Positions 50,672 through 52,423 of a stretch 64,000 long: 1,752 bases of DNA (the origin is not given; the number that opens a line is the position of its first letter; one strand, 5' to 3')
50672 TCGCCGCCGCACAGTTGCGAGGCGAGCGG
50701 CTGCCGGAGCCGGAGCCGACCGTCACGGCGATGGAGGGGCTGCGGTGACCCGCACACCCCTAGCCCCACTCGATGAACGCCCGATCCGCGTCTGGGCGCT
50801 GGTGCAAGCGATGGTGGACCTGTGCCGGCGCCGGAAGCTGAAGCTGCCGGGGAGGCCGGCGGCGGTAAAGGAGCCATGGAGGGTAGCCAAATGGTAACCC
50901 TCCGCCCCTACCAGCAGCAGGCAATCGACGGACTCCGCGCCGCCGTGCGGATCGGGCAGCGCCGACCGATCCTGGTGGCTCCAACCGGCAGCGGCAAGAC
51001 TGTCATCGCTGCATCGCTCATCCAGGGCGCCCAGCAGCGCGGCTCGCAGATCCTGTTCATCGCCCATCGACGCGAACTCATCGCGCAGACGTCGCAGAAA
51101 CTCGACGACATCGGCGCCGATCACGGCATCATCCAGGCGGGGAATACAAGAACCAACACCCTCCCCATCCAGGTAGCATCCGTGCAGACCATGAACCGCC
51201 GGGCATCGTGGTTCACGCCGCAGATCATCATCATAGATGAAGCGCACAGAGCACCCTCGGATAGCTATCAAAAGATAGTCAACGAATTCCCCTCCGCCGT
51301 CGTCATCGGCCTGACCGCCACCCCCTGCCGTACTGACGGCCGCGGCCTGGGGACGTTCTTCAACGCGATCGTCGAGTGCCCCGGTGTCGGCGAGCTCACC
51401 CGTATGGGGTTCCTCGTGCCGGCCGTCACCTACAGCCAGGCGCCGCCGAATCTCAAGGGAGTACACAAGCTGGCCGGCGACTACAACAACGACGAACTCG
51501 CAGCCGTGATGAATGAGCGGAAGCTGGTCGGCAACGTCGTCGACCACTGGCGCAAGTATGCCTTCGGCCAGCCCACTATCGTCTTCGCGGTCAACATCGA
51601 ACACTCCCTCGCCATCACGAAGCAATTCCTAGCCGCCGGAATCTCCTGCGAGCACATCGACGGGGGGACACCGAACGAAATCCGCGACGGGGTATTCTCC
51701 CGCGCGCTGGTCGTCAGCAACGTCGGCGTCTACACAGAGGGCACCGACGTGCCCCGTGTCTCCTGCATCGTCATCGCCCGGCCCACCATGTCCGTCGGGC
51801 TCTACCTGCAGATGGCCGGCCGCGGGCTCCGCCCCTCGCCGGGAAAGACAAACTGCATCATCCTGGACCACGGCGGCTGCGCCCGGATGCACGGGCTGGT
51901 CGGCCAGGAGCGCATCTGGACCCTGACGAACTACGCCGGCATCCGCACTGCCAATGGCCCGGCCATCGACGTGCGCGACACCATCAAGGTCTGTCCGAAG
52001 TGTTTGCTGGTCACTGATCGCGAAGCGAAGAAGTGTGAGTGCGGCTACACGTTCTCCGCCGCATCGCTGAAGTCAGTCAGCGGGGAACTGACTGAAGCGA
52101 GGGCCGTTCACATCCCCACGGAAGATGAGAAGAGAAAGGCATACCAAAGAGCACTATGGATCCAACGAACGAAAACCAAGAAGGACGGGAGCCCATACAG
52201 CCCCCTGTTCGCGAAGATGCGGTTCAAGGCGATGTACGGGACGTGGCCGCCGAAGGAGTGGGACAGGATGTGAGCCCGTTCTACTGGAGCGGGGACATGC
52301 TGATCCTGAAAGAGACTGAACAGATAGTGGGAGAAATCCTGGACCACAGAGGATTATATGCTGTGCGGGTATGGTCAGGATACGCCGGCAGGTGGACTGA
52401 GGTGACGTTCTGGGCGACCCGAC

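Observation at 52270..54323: Tandem array of at least six diverged small paralogs (63-83 aa), translationally coupled, directly after the helicase gene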

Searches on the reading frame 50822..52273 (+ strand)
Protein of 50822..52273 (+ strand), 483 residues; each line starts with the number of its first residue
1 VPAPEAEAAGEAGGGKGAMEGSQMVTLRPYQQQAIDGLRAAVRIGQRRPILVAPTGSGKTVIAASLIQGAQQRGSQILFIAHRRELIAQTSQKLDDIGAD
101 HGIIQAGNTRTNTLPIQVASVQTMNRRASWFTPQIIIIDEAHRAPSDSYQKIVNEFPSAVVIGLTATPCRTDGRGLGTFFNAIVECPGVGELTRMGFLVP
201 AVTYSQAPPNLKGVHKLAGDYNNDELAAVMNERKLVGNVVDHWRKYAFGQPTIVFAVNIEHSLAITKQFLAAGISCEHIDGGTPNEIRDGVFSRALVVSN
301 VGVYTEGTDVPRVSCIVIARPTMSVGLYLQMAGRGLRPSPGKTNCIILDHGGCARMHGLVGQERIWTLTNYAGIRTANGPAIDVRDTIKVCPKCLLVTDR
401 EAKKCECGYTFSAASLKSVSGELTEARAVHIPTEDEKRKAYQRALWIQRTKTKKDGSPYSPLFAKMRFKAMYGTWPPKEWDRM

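Call 8: search_dna_similar(query=window:50822-52273:+, collection=phages, mode=protein, max_rows=25)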
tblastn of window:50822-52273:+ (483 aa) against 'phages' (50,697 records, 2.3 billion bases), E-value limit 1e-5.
Records with a match: 3208; places in all: 3217; records where one place covers at least 80% of the query: 643.
Best place of each record, by identity: <60% 3208.
By first word of the organism name: Mycobacterium 507; Vibrio 455; Salmonella 367; Escherichia 278; Streptococcus 263; Klebsiella 200; Pseudomonas 111; Synechococcus 74; Xanthomonas 64; Stx2a-converting 62; and 109 more.
By host as written in the record: - 542; Mycobacterium smegmatis mc2 155 366; Streptococcus thermophilus 102; Klebsiella pneumoniae 91; Escherichia coli 88; Mycobacterium smegmatis mc#155 80; Salmonella enterica subsp. enterica serovar Enteritidis PT1 53; Vibrio lentus 51; and 735 more.
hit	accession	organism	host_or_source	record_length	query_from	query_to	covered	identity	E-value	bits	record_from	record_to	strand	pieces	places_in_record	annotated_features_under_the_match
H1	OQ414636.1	Pelagibacter phage EXVC032P Baldr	Candidadtus Pelagibacter sp. HTCC1062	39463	23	476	94%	39.0%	1e-92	313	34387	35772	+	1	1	DNA helicase | DNA primase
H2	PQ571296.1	Klebsiella phage KA2-1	Klebsiella aerogenes MAO-MM-7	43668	25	465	91%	36.7%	2e-71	252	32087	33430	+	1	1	DNA helicase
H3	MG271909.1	Synechococcus phage S-LBS1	Synechococcus sp. TCC793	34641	26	454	89%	37.6%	2e-81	281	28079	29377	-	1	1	superfamily II DNA or RNA helicase | hypothetical protein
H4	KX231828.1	Enterobacter phage Arya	Enterobacter sp. CT7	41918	25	455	89%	37.2%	1e-70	250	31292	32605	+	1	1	putative DNA helicase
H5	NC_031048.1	Enterobacter phage Arya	Enterobacter sp. CT7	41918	25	455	89%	37.2%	1e-70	250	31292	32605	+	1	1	putative DNA helicase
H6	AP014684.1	Pseudomonas phage PS-1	Pseudomonas sp. 1-1-1b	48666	24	459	90%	36.7%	1e-79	276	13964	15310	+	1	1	helicase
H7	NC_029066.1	Pseudomonas phage PS-1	Pseudomonas sp. 1-1-1b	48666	24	459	90%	36.7%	1e-79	276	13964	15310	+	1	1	DEAD/DEAH box helicase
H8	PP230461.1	Bordetella phage PY223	Bordetella bronchiseptica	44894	22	469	93%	35.6%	4e-74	260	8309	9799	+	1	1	SSL2: helicase conserved C-terminal domain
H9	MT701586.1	Burkholderia phage Mica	Burkholderia cenocepacia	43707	25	455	89%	35.9%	3e-61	223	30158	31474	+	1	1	DNA helicase | hypothetical protein (x2) | ribosome_binding_site (x3)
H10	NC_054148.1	Burkholderia phage Mica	Burkholderia cenocepacia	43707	25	455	89%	35.9%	3e-61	223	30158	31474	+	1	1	DNA helicase | hypothetical protein (x2) | ribosome_binding_site (x3)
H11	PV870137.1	Bordetella phage vB_BbrM_PBb002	Bordetella bronchiseptica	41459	24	443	87%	36.6%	1e-74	261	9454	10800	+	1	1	helicase | hypothetical protein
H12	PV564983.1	Bordetella phage PBb001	Bordetella bronchiseptica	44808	24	443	87%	36.6%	1e-74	261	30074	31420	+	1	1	helicase | hypothetical protein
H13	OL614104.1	Morganella phage Mecenats66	Morganella sp.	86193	22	451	89%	35.7%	1e-78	273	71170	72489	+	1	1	helicase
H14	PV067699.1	Acinetobacter phage Acjo_20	Acinetobacter johnsonii 4883b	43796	25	443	87%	36.6%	7e-83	285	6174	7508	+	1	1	hypothetical protein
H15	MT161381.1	Xanthomonas phage FoX1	Xanthomonas campestris pv. campestris ...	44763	22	442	87%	35.8%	2e-66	237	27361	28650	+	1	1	putative DNA helicase | hypothetical protein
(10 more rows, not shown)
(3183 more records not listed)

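Call 9: find_related_loci(query=window:50822-52273:+, collection=viral_contigs, flank=6000)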
Query window:50822-52273:+ (483 aa) in viral_contigs; peptide patterns used: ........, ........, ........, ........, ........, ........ (x = any residue, [..] = any of these).
2 stretches matched a pattern; 1 encode a relative of the query (tblastn E <= 1e-3); 1 distinct loci.
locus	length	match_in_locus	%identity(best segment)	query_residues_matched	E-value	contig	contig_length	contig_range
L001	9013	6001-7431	80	7-483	0e+0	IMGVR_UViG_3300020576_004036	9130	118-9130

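Call 23: find_related_loci(query=A2, collection=metagenome_contigs, flank=6000)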
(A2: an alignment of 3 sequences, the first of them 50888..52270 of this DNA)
Query A2 (461 aa) in metagenome_contigs; peptide patterns used: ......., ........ (x = any residue, [..] = any of these).
171 stretches matched a pattern; 22 encode a relative of the query (tblastn E <= 1e-3); 22 distinct loci.
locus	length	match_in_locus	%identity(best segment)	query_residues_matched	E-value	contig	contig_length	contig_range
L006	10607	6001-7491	38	2-454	2e-98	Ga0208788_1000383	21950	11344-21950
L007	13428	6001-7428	40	2-458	4e-92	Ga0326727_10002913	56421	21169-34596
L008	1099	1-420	95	322-461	4e-97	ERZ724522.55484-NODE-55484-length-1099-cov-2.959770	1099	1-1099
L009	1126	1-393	97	331-461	1e-90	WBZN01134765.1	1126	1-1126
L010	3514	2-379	84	336-461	1e-70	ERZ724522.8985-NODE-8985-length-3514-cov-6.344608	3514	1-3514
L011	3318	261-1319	35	2-347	1e-69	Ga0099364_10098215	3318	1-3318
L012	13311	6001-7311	35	2-433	6e-69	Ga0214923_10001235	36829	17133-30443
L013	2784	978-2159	34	2-380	4e-58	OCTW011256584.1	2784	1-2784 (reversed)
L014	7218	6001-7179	35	2-372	8e-54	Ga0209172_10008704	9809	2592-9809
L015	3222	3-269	94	373-461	3e-53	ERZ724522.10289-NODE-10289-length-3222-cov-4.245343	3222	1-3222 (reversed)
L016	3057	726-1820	34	1-346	5e-52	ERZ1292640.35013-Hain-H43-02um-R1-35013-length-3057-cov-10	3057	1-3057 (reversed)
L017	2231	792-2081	31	2-407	7e-48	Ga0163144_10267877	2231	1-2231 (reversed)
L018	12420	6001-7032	34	2-337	2e-45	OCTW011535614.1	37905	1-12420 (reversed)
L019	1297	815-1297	46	2-162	2e-37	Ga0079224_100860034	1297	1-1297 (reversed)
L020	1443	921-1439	45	2-170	4e-37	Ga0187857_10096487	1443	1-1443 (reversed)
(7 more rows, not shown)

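Call 38: find_related_loci(query=A2, collection=genome_contigs, flank=6000)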
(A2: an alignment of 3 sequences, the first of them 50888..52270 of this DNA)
Query A2 (461 aa) in genome_contigs; peptide patterns used: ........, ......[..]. (x = any residue, [..] = any of these).
89 stretches matched a pattern; 11 encode a relative of the query (tblastn E <= 1e-3); 11 distinct loci.
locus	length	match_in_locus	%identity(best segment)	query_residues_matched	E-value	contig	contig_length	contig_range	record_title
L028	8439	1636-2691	35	2-346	1e-68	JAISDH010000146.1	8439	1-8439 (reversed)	MAG: Bacteroidales bacterium isolate Gx485_bin121 k119_5910293, whole genome shotgun sequence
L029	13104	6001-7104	35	2-362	4e-68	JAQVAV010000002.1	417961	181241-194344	MAG: Paludibacter sp. isolate STD2_5 NODE_12_length_417961_cov_9.809762_Sandtown_D2, whole genome shotgun sequence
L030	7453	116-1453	31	1-438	6e-50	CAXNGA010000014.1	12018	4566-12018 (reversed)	MAG: Kaistiaceae bacterium isolate MsH-01oct19-118 genome assembly, contig: MsH-01oct19-C11315, whole genome shotgun seq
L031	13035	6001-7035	35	2-337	2e-49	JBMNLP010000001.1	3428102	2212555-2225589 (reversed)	MAG: Christensenellales bacterium isolate SBF912LR0HQ0047 contig_5287, whole genome shotgun sequence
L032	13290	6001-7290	31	2-407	2e-48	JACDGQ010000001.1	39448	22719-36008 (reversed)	MAG: Planctomycetota bacterium isolate MGR_bin416 SD2908_NODE_366_length_39448_cov_1.484372, whole genome shotgun sequen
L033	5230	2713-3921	30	2-389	1e-44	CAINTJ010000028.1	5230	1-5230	MAG: uncultured Gammaproteobacteria bacterium isolate UppL6_bin-1235 genome assembly, contig: bin-1235:028/143, whole ge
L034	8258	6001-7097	35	2-360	4e-44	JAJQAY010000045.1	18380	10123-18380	MAG: Bacteroides sp. isolate C.10_2 NODE_555_length_18380_cov_28.282456, whole genome shotgun sequence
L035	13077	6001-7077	33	2-330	3e-37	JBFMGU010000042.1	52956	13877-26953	MAG: Myxococcota bacterium isolate MAG305 MAG305_42, whole genome shotgun sequence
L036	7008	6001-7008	33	2-304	2e-37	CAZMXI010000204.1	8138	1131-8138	MAG TPA_asm: uncultured Tepidisphaeraceae bacterium isolate SRP192927_co7_621 genome assembly, contig: NODE_19212_length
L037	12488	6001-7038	32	2-337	7e-46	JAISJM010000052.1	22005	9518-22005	MAG: Eubacteriales Family XIII. Incertae Sedis bacterium isolate Hs463_bin117 k119_535797, whole genome shotgun sequence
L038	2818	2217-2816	34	2-182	2e-22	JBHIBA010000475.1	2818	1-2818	MAG: Nitrospinota bacterium isolate K_2_bin.39 NODE_27713_length_2818_cov_5.060442, whole genome shotgun sequence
